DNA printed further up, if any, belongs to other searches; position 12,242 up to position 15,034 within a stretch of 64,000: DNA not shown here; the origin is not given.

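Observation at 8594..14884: Two divergent STAND-class NTPase/TPR proteins bracketing deoxyhypusine synthase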

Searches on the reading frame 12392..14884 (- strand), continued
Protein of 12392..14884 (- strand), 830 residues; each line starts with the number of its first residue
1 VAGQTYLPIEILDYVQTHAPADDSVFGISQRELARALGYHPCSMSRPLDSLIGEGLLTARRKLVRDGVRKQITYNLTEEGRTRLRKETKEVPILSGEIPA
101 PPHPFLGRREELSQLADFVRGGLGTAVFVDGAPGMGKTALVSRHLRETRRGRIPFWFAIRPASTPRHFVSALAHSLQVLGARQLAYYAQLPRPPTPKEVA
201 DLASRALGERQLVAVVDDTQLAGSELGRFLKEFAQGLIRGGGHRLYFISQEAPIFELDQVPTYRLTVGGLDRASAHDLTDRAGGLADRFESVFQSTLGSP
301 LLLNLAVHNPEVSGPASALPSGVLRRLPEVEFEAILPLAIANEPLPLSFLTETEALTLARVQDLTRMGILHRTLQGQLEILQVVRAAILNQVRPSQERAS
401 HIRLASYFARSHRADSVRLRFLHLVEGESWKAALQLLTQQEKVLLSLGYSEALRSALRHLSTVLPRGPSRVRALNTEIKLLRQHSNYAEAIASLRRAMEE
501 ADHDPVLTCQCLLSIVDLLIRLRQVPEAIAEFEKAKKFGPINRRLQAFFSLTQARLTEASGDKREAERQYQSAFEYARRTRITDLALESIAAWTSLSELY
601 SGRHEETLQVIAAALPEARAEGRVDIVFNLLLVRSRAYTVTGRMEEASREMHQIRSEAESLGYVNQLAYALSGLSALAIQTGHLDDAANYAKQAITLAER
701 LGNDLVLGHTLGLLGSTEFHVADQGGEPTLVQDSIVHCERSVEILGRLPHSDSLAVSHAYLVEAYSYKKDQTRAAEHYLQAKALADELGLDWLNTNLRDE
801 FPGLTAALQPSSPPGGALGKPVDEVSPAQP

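Call 21: find_related_loci(query=A1, collection=genome_contigs, flank=10000)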
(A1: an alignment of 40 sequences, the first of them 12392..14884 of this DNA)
Query A1 (830 aa) in genome_contigs; peptide patterns used: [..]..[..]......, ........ (x = any residue, [..] = any of these).
233 stretches matched a pattern; 122 encode a relative of the query (tblastn E <= 1e-3); the best 80 are kept; 80 distinct loci.
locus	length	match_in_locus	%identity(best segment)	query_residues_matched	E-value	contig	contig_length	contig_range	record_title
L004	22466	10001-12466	86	1-826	0e+0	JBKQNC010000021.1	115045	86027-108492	MAG: Thermoplasmata archaeon isolate LASAr3G3H3I__bin_2 LASAr3G3H3I_000000184214, whole genome shotgun sequence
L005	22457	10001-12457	81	1-816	0e+0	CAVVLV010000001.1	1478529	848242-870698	MAG: uncultured Thermoplasmata archaeon isolate MFD09222.bin.2.62 genome assembly, contig: contig_54099, whole genome sh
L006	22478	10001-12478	74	5-829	0e+0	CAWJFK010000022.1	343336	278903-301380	MAG: uncultured Thermoplasmata archaeon isolate MFD09222.bin.2.161 genome assembly, contig: contig_58642, whole genome s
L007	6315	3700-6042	77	1-781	0e+0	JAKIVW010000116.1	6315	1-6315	MAG: Thermoplasmata archaeon isolate AcS1-45 NODE_53489_length_6315_cov_4.273323, whole genome shotgun sequence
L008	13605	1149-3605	72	1-817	0e+0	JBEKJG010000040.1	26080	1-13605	MAG: Thermoplasmata archaeon isolate SPRUCE 318 SPRUCE_318_40, whole genome shotgun sequence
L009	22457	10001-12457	72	1-820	0e+0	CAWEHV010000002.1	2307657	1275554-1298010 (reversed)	MAG: uncultured Thermoplasmata archaeon isolate MFD09222.bin.1.12 genome assembly, contig: contig_47939, whole genome sh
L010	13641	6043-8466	73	1-808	0e+0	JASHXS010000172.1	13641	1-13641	MAG: Thermoplasmata archaeon isolate JOPF263 JOPF_AWAY_contig_1166297, whole genome shotgun sequence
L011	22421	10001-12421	74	1-807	0e+0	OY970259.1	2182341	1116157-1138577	MAG: uncultured Thermoplasmata archaeon isolate MFD00991.bin.2.14 genome assembly, chromosome: 1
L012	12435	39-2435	60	1-801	0e+0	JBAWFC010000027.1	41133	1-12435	MAG: Thermoplasmata archaeon isolate MFD05722_ilm_asm_bin29 k127_198753, whole genome shotgun sequence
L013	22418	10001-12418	60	1-808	0e+0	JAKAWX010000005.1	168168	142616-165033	MAG: Thermoplasmata archaeon isolate YP4.bin89 NODE_90_length_168168_cov_3.977160, whole genome shotgun sequence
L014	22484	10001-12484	58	1-829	0e+0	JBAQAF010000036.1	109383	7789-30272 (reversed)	MAG: Thermoplasmata archaeon isolate MFD00144_ilm_asm_bin23 k127_109917, whole genome shotgun sequence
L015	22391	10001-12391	61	1-797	0e+0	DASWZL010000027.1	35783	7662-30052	MAG TPA_asm: Thermoplasmata archaeon isolate SMAG_U3737 k141_102003, whole genome shotgun sequence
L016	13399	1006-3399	60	1-800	0e+0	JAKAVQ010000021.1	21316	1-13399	MAG: Thermoplasmata archaeon isolate YP4.bin112 NODE_3440_length_21316_cov_4.296097, whole genome shotgun sequence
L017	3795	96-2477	59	1-794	0e+0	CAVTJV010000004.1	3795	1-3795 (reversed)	MAG: uncultured Thermoplasmata archaeon isolate MFD05580.bin.2.18 genome assembly, contig: contig_42887, whole genome sh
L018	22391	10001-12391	58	1-801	0e+0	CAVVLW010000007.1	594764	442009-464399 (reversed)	MAG: uncultured Thermoplasmata archaeon isolate MFD09222.bin.2.31 genome assembly, contig: contig_75405, whole genome sh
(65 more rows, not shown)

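Call 25: predict_structure(alignment_id=A1)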
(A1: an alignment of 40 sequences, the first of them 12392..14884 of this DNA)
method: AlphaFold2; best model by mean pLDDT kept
length: 830 residues; sequences in the alignment: 40
mean_pLDDT: 81.6   pTM: 0.52
mean pLDDT of the five models: 81.6, 80.3, 78.5, 78.4, 77.5
residues with pLDDT >= 90: 263; 70-90: 432; 50-70: 83; < 50: 52
segments of 3 or more residues with pLDDT < 50: 1-5, 90-103, 272-283, 810-830
pLDDT, mean of each block of 10 residues (from residue 1): 50 75 78 67 79 89 74 86 68 44 55 75 80 69 63 77 84 75 79 87 85 88 89 87 86 82 77 47 56 61 74 78 88 92 86 87 86 76 86 92 94 90 95 93 84 92 89 91 85 90 86 93 91 92 93 91 85 91 89 71 75 87 85 87 89 89 87 93 92 92 90 94 89 95 89 90 92 92 85 84 75 36 37
secondary structure, 60 per line:
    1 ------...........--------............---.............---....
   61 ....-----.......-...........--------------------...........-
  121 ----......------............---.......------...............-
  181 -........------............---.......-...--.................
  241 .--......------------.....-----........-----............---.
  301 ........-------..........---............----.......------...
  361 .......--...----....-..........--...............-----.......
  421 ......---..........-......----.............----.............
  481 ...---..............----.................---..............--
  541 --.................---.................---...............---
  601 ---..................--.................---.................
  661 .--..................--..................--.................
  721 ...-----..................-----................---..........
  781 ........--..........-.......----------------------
elements in order (helices of 4 or more, strands of 3 or more residues): H7-17 E26-29 H30-37 H41-53 E57-64 E70-76 H78-88 H109-119 E125-130 H137-148 E152-158 H165-179 H182-189 H196-207 E211-217 H224-241 E244-249 E262-266 H272-279 H285-296 H300-308 H316-325 H329-340 H347-351 H358-367 E370-372 E377-380 H382-391 H394-408 H414-426 H430-439 H441-446 H451-463 H468-483 H487-500 H505-521 H525-538 H543-559 H563-579 H583-597 H604-621 H624-640 H644-661 H664-681 H684-701 H704-723 H729-746 H752-767 H771-788 H791-800 H802-808
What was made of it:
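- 12392..14884 (-): B: 830-aa PH0952-type STAND transcription factor. wHTH 1-90, NBD about 104-270, HD about 285-325, WHD about 329-391, arm about 394-500, TPR about 500-808. Model pLDDT 81.6 (call 25).
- On PH0952-like archaeal STAND transcription factors: The model shows alpha-beta-alpha-alpha-beta-beta-alpha at residues 7-88 (call 25).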

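Call 31: fold_search(model_id=the predicted structure, library=pdb)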
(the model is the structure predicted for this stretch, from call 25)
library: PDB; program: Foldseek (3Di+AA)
matches with E <= 10: 1664; with E <= 0.001: 263
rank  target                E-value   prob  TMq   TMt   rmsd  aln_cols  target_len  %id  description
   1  6mfv_A                3.0e-17  1.00  0.41  0.51  12.3       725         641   14  Crystal structure of the Signal Transduction ATPase with Numerous Domains (STAND) protein with a tetratricopeptide rep (released 2019-02-20)
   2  8dgc_A                5.0e-08  1.00  0.18  0.08  32.3       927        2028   12  Avs3 bound to phage PhiV-1 terminase (released 2022-08-03)
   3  8dgc_B                5.6e-08  1.00  0.19  0.09  30.0       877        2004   14  Avs3 bound to phage PhiV-1 terminase (released 2022-08-03)
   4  3sf4_A                8.0e-08  1.00  0.29  0.60   7.5       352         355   14  Crystal structure of the complex between the conserved cell polarity proteins Inscuteable and LGN (released 2011-11-23)
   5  4a1s_B                1.2e-07  1.00  0.30  0.62   6.3       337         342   17  Crystallographic structure of the Pins:Insc complex (released 2012-03-28)
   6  6hc2_C                1.3e-07  1.00  0.31  0.61   6.5       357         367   14  Crystal structure of NuMA/LGN hetero-hexamers (released 2019-05-29)
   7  3sf4_C                1.3e-07  1.00  0.30  0.63   7.0       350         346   14  Crystal structure of the complex between the conserved cell polarity proteins Inscuteable and LGN (released 2011-11-23)
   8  3sf4_B                1.4e-07  1.00  0.23  0.43  11.3       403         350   15  Crystal structure of the complex between the conserved cell polarity proteins Inscuteable and LGN (released 2011-11-23)
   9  5a7d_H                1.4e-07  1.00  0.21  0.40  13.2       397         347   17  Tetrameric assembly of LGN with Inscuteable (released 2016-08-03)
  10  6hc2_A                1.6e-07  1.00  0.31  0.61   6.6       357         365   14  Crystal structure of NuMA/LGN hetero-hexamers (released 2019-05-29)
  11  4a1s_A                1.8e-07  1.00  0.30  0.62   6.1       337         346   18  Crystallographic structure of the Pins:Insc complex (released 2012-03-28)
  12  5a7d_C                1.8e-07  1.00  0.29  0.60   7.3       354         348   17  Tetrameric assembly of LGN with Inscuteable (released 2016-08-03)
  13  6hc2_S                2.5e-07  1.00  0.31  0.60   6.5       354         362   16  Crystal structure of NuMA/LGN hetero-hexamers (released 2019-05-29)
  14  8bob_C                2.8e-07  1.00  0.22  0.40  12.6       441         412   17  Structural basis for negative regulation of the maltose system (released 2023-10-18)
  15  6hc2_E                3.0e-07  1.00  0.30  0.61   6.7       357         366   14  Crystal structure of NuMA/LGN hetero-hexamers (released 2019-05-29)
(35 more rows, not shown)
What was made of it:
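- Avs3 (8dgc) is the second Foldseek hit for B, E 5e-8 (call 31).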

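Call 43: search_protein_representatives(alignment_id=A1)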
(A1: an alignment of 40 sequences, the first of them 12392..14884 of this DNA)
Query: 40 sequences, 822 profile positions. Proteins with E-value up to 0.001 (for the whole library): 3741; up to 1e-10: 655; up to 1e-30: 102. The best 150 are listed.
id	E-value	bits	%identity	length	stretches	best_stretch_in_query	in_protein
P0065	0.0e+00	1409.1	-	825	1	1-804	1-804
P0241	5.0e-276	934.4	-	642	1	183-814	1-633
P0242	1.9e-263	892.8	-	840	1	5-803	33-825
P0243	9.1e-209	711.9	-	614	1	198-806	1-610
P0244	9.2e-161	553.2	-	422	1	382-801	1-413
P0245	2.9e-114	399.3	-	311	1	512-809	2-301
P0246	4.2e-111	388.9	-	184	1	1-185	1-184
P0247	1.9e-105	370.2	-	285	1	544-812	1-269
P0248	2.3e-95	336.9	-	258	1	3-194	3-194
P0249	2.2e-81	290.6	-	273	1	546-804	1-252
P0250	2.8e-74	267.1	-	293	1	557-810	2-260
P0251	8.6e-73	262.2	-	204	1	622-814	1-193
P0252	9.2e-62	225.7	-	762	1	10-715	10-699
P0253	1.8e-61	224.7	-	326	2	192-320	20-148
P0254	4.9e-61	223.3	-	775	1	24-724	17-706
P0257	2.2e-58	214.5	-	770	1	17-718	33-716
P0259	1.2e-57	212.1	-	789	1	27-717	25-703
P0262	8.8e-50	186.1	-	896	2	103-800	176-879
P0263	3.6e-49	184.0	-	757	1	7-734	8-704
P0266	4.8e-45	170.4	-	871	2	103-801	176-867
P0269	2.6e-43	164.7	-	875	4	104-451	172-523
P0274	3.3e-40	154.4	-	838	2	99-800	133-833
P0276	6.2e-40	153.5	-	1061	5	84-474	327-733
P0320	8.1e-33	129.9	-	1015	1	104-800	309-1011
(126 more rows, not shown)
